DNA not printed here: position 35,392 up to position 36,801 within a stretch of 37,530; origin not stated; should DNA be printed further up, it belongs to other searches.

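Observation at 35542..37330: PqqD-like peptide-binding protein plus HPr-kinase-like P-loop protein head a 9.5-kb polysaccharide operon, with no peptide substrate, protease or cyclase in sight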

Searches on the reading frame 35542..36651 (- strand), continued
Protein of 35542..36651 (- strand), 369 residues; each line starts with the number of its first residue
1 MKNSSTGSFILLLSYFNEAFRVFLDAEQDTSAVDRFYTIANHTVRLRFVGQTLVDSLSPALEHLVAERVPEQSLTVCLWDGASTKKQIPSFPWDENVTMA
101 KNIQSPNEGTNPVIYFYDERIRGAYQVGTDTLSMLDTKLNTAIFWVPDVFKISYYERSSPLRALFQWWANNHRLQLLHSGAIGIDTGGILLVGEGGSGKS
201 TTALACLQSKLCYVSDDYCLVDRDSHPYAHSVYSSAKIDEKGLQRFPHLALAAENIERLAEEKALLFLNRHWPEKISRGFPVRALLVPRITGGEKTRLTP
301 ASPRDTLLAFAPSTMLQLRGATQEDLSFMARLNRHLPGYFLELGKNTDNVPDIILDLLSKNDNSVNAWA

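Call 53: predict_structure(alignment_id=A1)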
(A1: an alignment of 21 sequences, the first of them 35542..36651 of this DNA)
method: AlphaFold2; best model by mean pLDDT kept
length: 369 residues; sequences in the alignment: 21
mean_pLDDT: 88.5   pTM: 0.87
mean pLDDT of the five models: 88.5, 87.8, 87.6, 87.2, 87.0
residues with pLDDT >= 90: 249; 70-90: 88; 50-70: 12; < 50: 20
segments of 3 or more residues with pLDDT < 50: 1-3, 97-109, 366-369
pLDDT, mean of each block of 10 residues (from residue 1): 60 95 95 96 97 92 95 97 92 58 46 83 88 95 95 83 92 93 97 92 95 94 91 92 90 89 91 96 96 93 94 82 89 95 93 95 54
secondary structure, 60 per line:
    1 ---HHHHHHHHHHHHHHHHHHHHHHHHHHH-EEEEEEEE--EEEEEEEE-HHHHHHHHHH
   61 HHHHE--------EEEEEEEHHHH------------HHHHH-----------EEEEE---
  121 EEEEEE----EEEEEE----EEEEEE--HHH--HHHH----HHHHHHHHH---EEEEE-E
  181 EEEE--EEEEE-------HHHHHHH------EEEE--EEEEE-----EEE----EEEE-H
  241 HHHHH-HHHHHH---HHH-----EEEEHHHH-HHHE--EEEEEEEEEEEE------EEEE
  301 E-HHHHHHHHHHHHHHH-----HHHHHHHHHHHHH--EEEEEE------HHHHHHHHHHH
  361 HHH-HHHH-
elements in order: H4-30 E32-39 E42-49 H51-64 E74-80 H81-84 H97-101 E113-117 E121-126 E131-136 E141-146 H154-157 H162-170 E174-178 E180-184 E187-191 H199-205 E212-215 E218-222 E228-230 E235-238 H240-245 H247-252 E264-267 H268-271 E279-290 E297-301 H303-317 H323-335 E338-343 H350-363 H365-368
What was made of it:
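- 35542..36651 (-): Two-domain P-loop kinase of the HprK/PEPCK superfamily, 369 aa (359 aa if the TTG at 36621 is the start). AlphaFold2 mean pLDDT 88.5 (call 53).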

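Call 55: search_solved_structures(query=A1, max_evalue=1, show_alignments=2)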
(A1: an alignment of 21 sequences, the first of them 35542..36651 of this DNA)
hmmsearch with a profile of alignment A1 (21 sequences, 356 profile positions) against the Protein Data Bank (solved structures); distinct sequences matched with E-value up to 1: 13.
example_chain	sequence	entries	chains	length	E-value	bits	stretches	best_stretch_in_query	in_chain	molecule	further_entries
2qmh_A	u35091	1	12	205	0.0026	20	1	169-221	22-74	HPr kinase/phosphorylase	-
1jb1_A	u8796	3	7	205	0.0026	20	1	169-221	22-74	HPRK PROTEIN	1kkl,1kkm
1ko7_A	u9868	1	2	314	0.004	19.3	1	170-216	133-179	Hpr kinase/phosphatase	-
1knx_A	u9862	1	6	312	0.004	19.3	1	172-213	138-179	Probable HPr(Ser) kinase/phosphatase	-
3tqf_A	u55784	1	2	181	0.025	16.7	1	168-227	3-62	Hpr(Ser) kinase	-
6geb_A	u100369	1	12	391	0.16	14.1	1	176-253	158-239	DotB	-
8j5q_D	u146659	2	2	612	0.21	13.7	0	184-202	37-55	Uncharacterized ABC transporter ATP-binding protein Rv1281c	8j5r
8j5s_D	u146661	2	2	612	0.21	13.7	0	184-202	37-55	Uncharacterized ABC transporter ATP-binding protein Rv1281c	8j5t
5zfq_A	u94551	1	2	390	0.3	13.2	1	181-226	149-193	Twitching motility pilus retraction protein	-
8wdb_D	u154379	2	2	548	0.52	12.4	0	183-202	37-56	Probable dipeptide-transport ATP-binding protein ABC transporter DppD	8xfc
8wd9_D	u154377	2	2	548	0.52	12.4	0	183-202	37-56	Probable dipeptide-transport ATP-binding protein ABC transporter DppD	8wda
9nbl_A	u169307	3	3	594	0.98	11.5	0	186-229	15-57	Arsenite transporter ATPase-like protein,arsA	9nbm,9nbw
9qe0_E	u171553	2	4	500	0.98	11.5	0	62-103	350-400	JetA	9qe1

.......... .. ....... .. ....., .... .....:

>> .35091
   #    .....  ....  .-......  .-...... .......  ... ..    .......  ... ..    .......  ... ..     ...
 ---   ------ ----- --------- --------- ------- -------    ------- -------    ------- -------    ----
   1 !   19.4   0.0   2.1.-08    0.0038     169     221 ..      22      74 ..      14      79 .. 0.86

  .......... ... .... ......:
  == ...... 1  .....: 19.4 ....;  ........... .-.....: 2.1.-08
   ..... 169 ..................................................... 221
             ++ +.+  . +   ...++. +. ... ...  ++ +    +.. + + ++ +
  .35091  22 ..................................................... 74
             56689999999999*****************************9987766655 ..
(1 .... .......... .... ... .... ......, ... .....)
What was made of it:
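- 35542..36651 (-): The profile matches solved HprK structures only over the P-loop region (call 55).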

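Call 56: fold_search(model_id=the predicted structure, library=pdb)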
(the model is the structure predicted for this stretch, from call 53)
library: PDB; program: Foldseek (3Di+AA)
matches with E <= 10: 453; with E <= 0.001: 132
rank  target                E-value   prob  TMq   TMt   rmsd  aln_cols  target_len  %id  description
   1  1ii2_B                4.7e-11  1.00  0.57  0.43   6.2       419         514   10  Crystal Structure of Phosphoenolpyruvate Carboxykinase (PEPCK) from Trypanosoma cruzi (released 2001-11-21)
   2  1ii2_A                1.3e-10  1.00  0.53  0.40   7.2       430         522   11  Crystal Structure of Phosphoenolpyruvate Carboxykinase (PEPCK) from Trypanosoma cruzi (released 2001-11-21)
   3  1yvy_A                1.4e-10  1.00  0.52  0.40   6.5       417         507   10  Crystal structure of Anaerobiospirillum succiniciproducens phosphoenolpyruvate carboxykinase (released 2005-07-26)
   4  1yvy_B                1.8e-10  1.00  0.53  0.41   6.6       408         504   12  Crystal structure of Anaerobiospirillum succiniciproducens phosphoenolpyruvate carboxykinase (released 2005-07-26)
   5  6crt                  1.8e-10  1.00  0.51  0.37   7.8       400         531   11  Arg65Gln Mutagenic E.coli PCK (released 2018-04-04)
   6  1ytm_A                1.8e-10  1.00  0.50  0.38   7.6       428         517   10  Crystal structure of phosphoenolpyruvate carboxykinase of Anaerobiospirillum succiniciproducens complexed with ATP, ox (released 2006-01-24)
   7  1ylh                  2.9e-10  1.00  0.48  0.35   7.1       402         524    9  Crystal Structure of Phosphoenolpyruvate Carboxykinase from Actinobaccilus succinogenes in Complex with Manganese and Py (released 2005-06-28)
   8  1ayl                  3.3e-10  1.00  0.52  0.38   6.4       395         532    8  PHOSPHOENOLPYRUVATE CARBOXYKINASE (released 1997-01-11)
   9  6at2                  5.7e-10  1.00  0.51  0.38   8.2       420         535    9  E. coli phosphoenolpyruvate carboxykinase G209N mutant bound to thiosulfate (released 2018-08-29)
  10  2py7                  6.5e-10  1.00  0.52  0.38   8.2       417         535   10  Crystal structure of E. coli phosphoenolpyruvate carboxykinase mutant Lys213Ser complexed with ATP-Mg2+-Mn2+ (released 2008-04-22)
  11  1aq2                  7.3e-10  1.00  0.54  0.39   6.3       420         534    8  PHOSPHOENOLPYRUVATE CARBOXYKINASE (released 1998-10-14)
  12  1j3b_B                7.8e-10  1.00  0.52  0.39   6.4       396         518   11  Crystal structure of ATP-dependent phosphoenolpyruvate carboxykinase from Thermus thermophilus HB8 (released 2003-02-11)
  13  2pc9_A                8.8e-10  1.00  0.49  0.37   6.8       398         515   10  Crystal Structure Of ATP-Dependent Phosphoenolpyruvate Carboxykinase From Thermus thermophilus HB8 (released 2007-10-02)
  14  6at3_B                8.8e-10  1.00  0.48  0.35   6.7       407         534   10  E. coli phosphoenolpyruvate carboxykinase Y207F mutant bound to thiosulfate and oxaloacetate (released 2018-08-29)
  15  1oen                  9.9e-10  1.00  0.54  0.41   6.4       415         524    9  PHOSPHOENOLPYRUVATE CARBOXYKINASE (released 1996-11-08)
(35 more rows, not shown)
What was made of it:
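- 35542..36651 (-): Foldseek finds PEPCK chains, query TM-score 0.5-0.57 (call 56).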

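Call 58: search_protein_families(library=pfam, proteins=[L005:4361-5428:+, L001:8011-9849:+], max_evalue=0.01)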
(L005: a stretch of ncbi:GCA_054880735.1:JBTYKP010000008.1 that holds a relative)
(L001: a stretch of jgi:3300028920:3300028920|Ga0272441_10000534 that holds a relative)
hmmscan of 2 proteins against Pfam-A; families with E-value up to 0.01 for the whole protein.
L005:4361-5428:+ (355 aa): 3 families
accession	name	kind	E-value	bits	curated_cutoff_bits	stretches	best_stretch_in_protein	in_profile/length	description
PF13692.12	Glyco_trans_1_4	-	2.2e-05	25.2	27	1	213-283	70-141/142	Glycosyl transferases group 1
PF00534.26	Glycos_transf_1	-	6.2e-05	23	26.4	1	213-293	86-167/172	Glycosyl transferases group 1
PF13524.12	Glyco_trans_1_2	-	0.007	16.8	25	0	206-301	33-131/144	Glycosyl transferase-like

L001:8011-9849:+ (612 aa): 0 families

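Call 61: search_protein_families(library=pfam, alignment_id=A5, max_evalue=0.00001)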
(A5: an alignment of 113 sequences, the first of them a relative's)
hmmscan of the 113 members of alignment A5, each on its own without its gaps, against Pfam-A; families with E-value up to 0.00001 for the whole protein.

A. member 1, L001:8011-9849:+ (612 aa): 0 families

B. families by the number of members that match (of 113 scanned): 140 families (the first 25 are shown)
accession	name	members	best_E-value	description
PF02518.31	HATPase_c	4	7.1e-30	Histidine kinase-, DNA gyrase B-, and HSP90-like ATPase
PF13231.12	PMT_2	4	9.9e-14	Dolichyl-phosphate-mannose-protein mannosyltransferase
PF13407.12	Peripla_BP_4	3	1e-63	Periplasmic binding protein domain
PF13377.12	Peripla_BP_3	3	1.2e-38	Periplasmic binding protein-like domain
PF00072.30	Response_reg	3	2.2e-32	Response regulator receiver domain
PF00532.27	Peripla_BP_1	3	6.3e-28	Periplasmic binding proteins and sugar binding domain of LacI family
PF07730.19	HisKA_3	3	1.1e-18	Histidine kinase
PF00534.26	Glycos_transf_1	3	1.6e-16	Glycosyl transferases group 1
PF13692.12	Glyco_trans_1_4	3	3e-14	Glycosyl transferases group 1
PF01039.27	Carboxyl_trans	2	1.6e-186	Carboxyl transferase domain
PF01314.23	AFOR_C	2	1.9e-69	Aldehyde ferredoxin oxidoreductase, domains 2 & 3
PF13561.12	adh_short_C2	2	3.1e-54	Enoyl-(Acyl carrier protein) reductase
PF00106.31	adh_short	2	1.3e-52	short chain dehydrogenase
PF00270.35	DEAD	2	3.1e-44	DEAD/DEAH box helicase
PF00884.28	Sulfatase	2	6.8e-43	Sulfatase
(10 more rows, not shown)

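Call 68: search_protein_families(library=ncbifam, proteins=[window:35542-36651:-, P0015, P0043, P0062, L001:4812-5897:+, L007:13227-14453:+], max_evalue=10)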
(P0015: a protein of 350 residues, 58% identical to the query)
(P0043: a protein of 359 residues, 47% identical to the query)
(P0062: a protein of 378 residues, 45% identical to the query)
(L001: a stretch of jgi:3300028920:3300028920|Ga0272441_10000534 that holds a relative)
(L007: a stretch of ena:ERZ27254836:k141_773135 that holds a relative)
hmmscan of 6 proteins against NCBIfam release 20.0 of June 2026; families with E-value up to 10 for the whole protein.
window:35542-36651:- (369 aa): 9 families
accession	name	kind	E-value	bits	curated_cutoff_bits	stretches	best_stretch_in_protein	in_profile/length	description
TIGR04355.1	HprK_rel_B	hypoth_equivalog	6.7e-06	25.4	200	1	172-227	142-197/351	HprK-related kinase B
TIGR00679.1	hpr-ser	equivalog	6.4e-05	22.3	240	1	177-224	134-181/300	HPr(Ser) kinase/phosphatase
TIGR04352.1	HprK_rel_A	equivalog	0.00024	20.3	200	1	171-225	93-147/280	HprK-related kinase A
NF003883.0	PRK05428.2-1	equivalog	0.0082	15.6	252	1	175-225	16-66/189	HPr kinase/phosphorylase-related protein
NF011713.0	PRK15134.1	equivalog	0.041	12.5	834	1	189-207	315-333/529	microcin C ABC transporter ATP-binding protein YejF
TIGR02770.1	nickel_nikD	equivalog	0.062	12.7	318.7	1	190-209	16-35/230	nickel import ATP-binding protein NikD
NF000361.1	self_FomB_kinase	exception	0.077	12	400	1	168-240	119-189/325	FomB family phosphonate monophosphate kinase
TIGR04249.1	SCM_chp_ScmC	equivalog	0.19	11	125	1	177-226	128-176/292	SynChlorMet cassette protein ScmC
TIGR01420.1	pilT_fam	subfamily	0.39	9.9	319.1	1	186-205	122-141/343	PilT/PilU family type 4a pilus ATPase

P0015 (350 aa): 6 families
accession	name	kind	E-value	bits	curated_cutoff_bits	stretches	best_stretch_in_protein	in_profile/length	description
TIGR04355.1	HprK_rel_B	hypoth_equivalog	4.6e-09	35.8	200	1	156-212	140-196/351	HprK-related kinase B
TIGR04352.1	HprK_rel_A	equivalog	2.8e-07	30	200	1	161-328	97-266/280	HprK-related kinase A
TIGR00679.1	hpr-ser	equivalog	3.7e-06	26.4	240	1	162-207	133-178/300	HPr(Ser) kinase/phosphatase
TIGR04249.1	SCM_chp_ScmC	equivalog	0.00076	18.9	125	1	156-212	121-176/292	SynChlorMet cassette protein ScmC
NF003883.0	PRK05428.2-1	equivalog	0.0013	18.2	252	1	163-209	18-64/189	HPr kinase/phosphorylase-related protein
TIGR02655.1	circ_KaiC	equivalog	0.025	13.3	546.25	1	159-230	9-77/484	circadian clock protein KaiC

P0043 (359 aa): 6 families
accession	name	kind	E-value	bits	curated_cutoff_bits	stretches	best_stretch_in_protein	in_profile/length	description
TIGR04352.1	HprK_rel_A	equivalog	1.4e-09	37.4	200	1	168-342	92-268/280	HprK-related kinase A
TIGR04355.1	HprK_rel_B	hypoth_equivalog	1.8e-08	33.9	200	1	167-258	139-231/351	HprK-related kinase B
TIGR00679.1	hpr-ser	equivalog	0.0018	17.6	240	1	174-221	133-180/300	HPr(Ser) kinase/phosphatase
TIGR03499.1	FlhF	equivalog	0.17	11.9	174.15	1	181-210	195-223/286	flagellar biosynthesis GTPase FlhF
TIGR02770.1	nickel_nikD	equivalog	0.45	9.9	318.7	1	188-206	16-34/230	nickel import ATP-binding protein NikD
TIGR01420.1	pilT_fam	subfamily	0.96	8.6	319.1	1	183-204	121-141/343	PilT/PilU family type 4a pilus ATPase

P0062 (378 aa): 8 families
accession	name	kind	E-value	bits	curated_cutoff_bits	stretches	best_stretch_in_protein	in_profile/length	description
TIGR04352.1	HprK_rel_A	equivalog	8.4e-10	38.2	200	1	144-361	56-268/280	HprK-related kinase A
TIGR04355.1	HprK_rel_B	hypoth_equivalog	0.0013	18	200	1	191-243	145-197/351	HprK-related kinase B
TIGR00679.1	hpr-ser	equivalog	0.002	17.4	240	1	190-239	131-180/300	HPr(Ser) kinase/phosphatase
TIGR02736.1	cbb3_Q_epsi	equivalog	0.056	13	61.55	1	244-267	18-40/56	cytochrome c oxidase, cbb3-type, CcoQ subunit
NF003883.0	PRK05428.2-1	equivalog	0.064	12.6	252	1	188-236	13-61/189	HPr kinase/phosphorylase-related protein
TIGR04249.1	SCM_chp_ScmC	equivalog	0.14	11.4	125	1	193-242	128-176/292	SynChlorMet cassette protein ScmC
TIGR01420.1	pilT_fam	subfamily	0.16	11.1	319.1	1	201-246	121-165/343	PilT/PilU family type 4a pilus ATPase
TIGR04291.1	arsen_driv_ArsA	equivalog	0.23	10.1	650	1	206-253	7-53/565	arsenical pump-driving ATPase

L001:4812-5897:+ (361 aa): 0 families

L007:13227-14453:+ (408 aa): 0 families
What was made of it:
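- There is a weak NCBIfam hit to the FomB small-molecule kinase family (call 68).
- Tried and rejected: All scores are about a tenth of the cut-offs (call 68).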

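Call 84: search_protein_representatives(alignment_id=A1)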
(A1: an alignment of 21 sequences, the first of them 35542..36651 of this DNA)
Query: 21 sequences, 356 profile positions. Proteins with E-value up to 0.001 (for the whole library): 8920; up to 1e-10: 4547; up to 1e-30: 2610. The best 150 are listed.
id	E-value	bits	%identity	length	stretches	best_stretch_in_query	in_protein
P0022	1.1e-157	540.9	-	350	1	14-354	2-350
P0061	1.3e-146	504.5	-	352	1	14-355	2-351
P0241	3.8e-129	447.1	-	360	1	10-354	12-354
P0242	5.5e-129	446.5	-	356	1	5-355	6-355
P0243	5.7e-129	446.5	-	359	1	10-354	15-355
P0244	4.2e-126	437.0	-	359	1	12-352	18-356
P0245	7.5e-126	436.2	-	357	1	13-353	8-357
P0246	2.5e-125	434.5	-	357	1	9-354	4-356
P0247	6.0e-125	433.3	-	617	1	12-355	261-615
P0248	1.5e-124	431.9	-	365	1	6-353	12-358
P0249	1.6e-124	431.9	-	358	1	12-355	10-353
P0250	2.7e-124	431.1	-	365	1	5-355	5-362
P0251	5.4e-123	426.8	-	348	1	9-354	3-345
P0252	3.5e-122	424.2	-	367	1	8-355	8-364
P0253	9.9e-122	422.7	-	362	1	10-353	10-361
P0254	1.3e-121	422.3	-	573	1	10-354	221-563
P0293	6.9e-114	396.9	-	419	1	10-355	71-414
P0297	1.6e-113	395.7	-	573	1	11-353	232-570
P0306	3.3e-112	391.4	-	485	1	10-352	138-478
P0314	1.8e-111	388.9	-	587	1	13-355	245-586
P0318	7.0e-111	387.0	-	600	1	11-354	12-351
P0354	6.9e-107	373.9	-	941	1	6-355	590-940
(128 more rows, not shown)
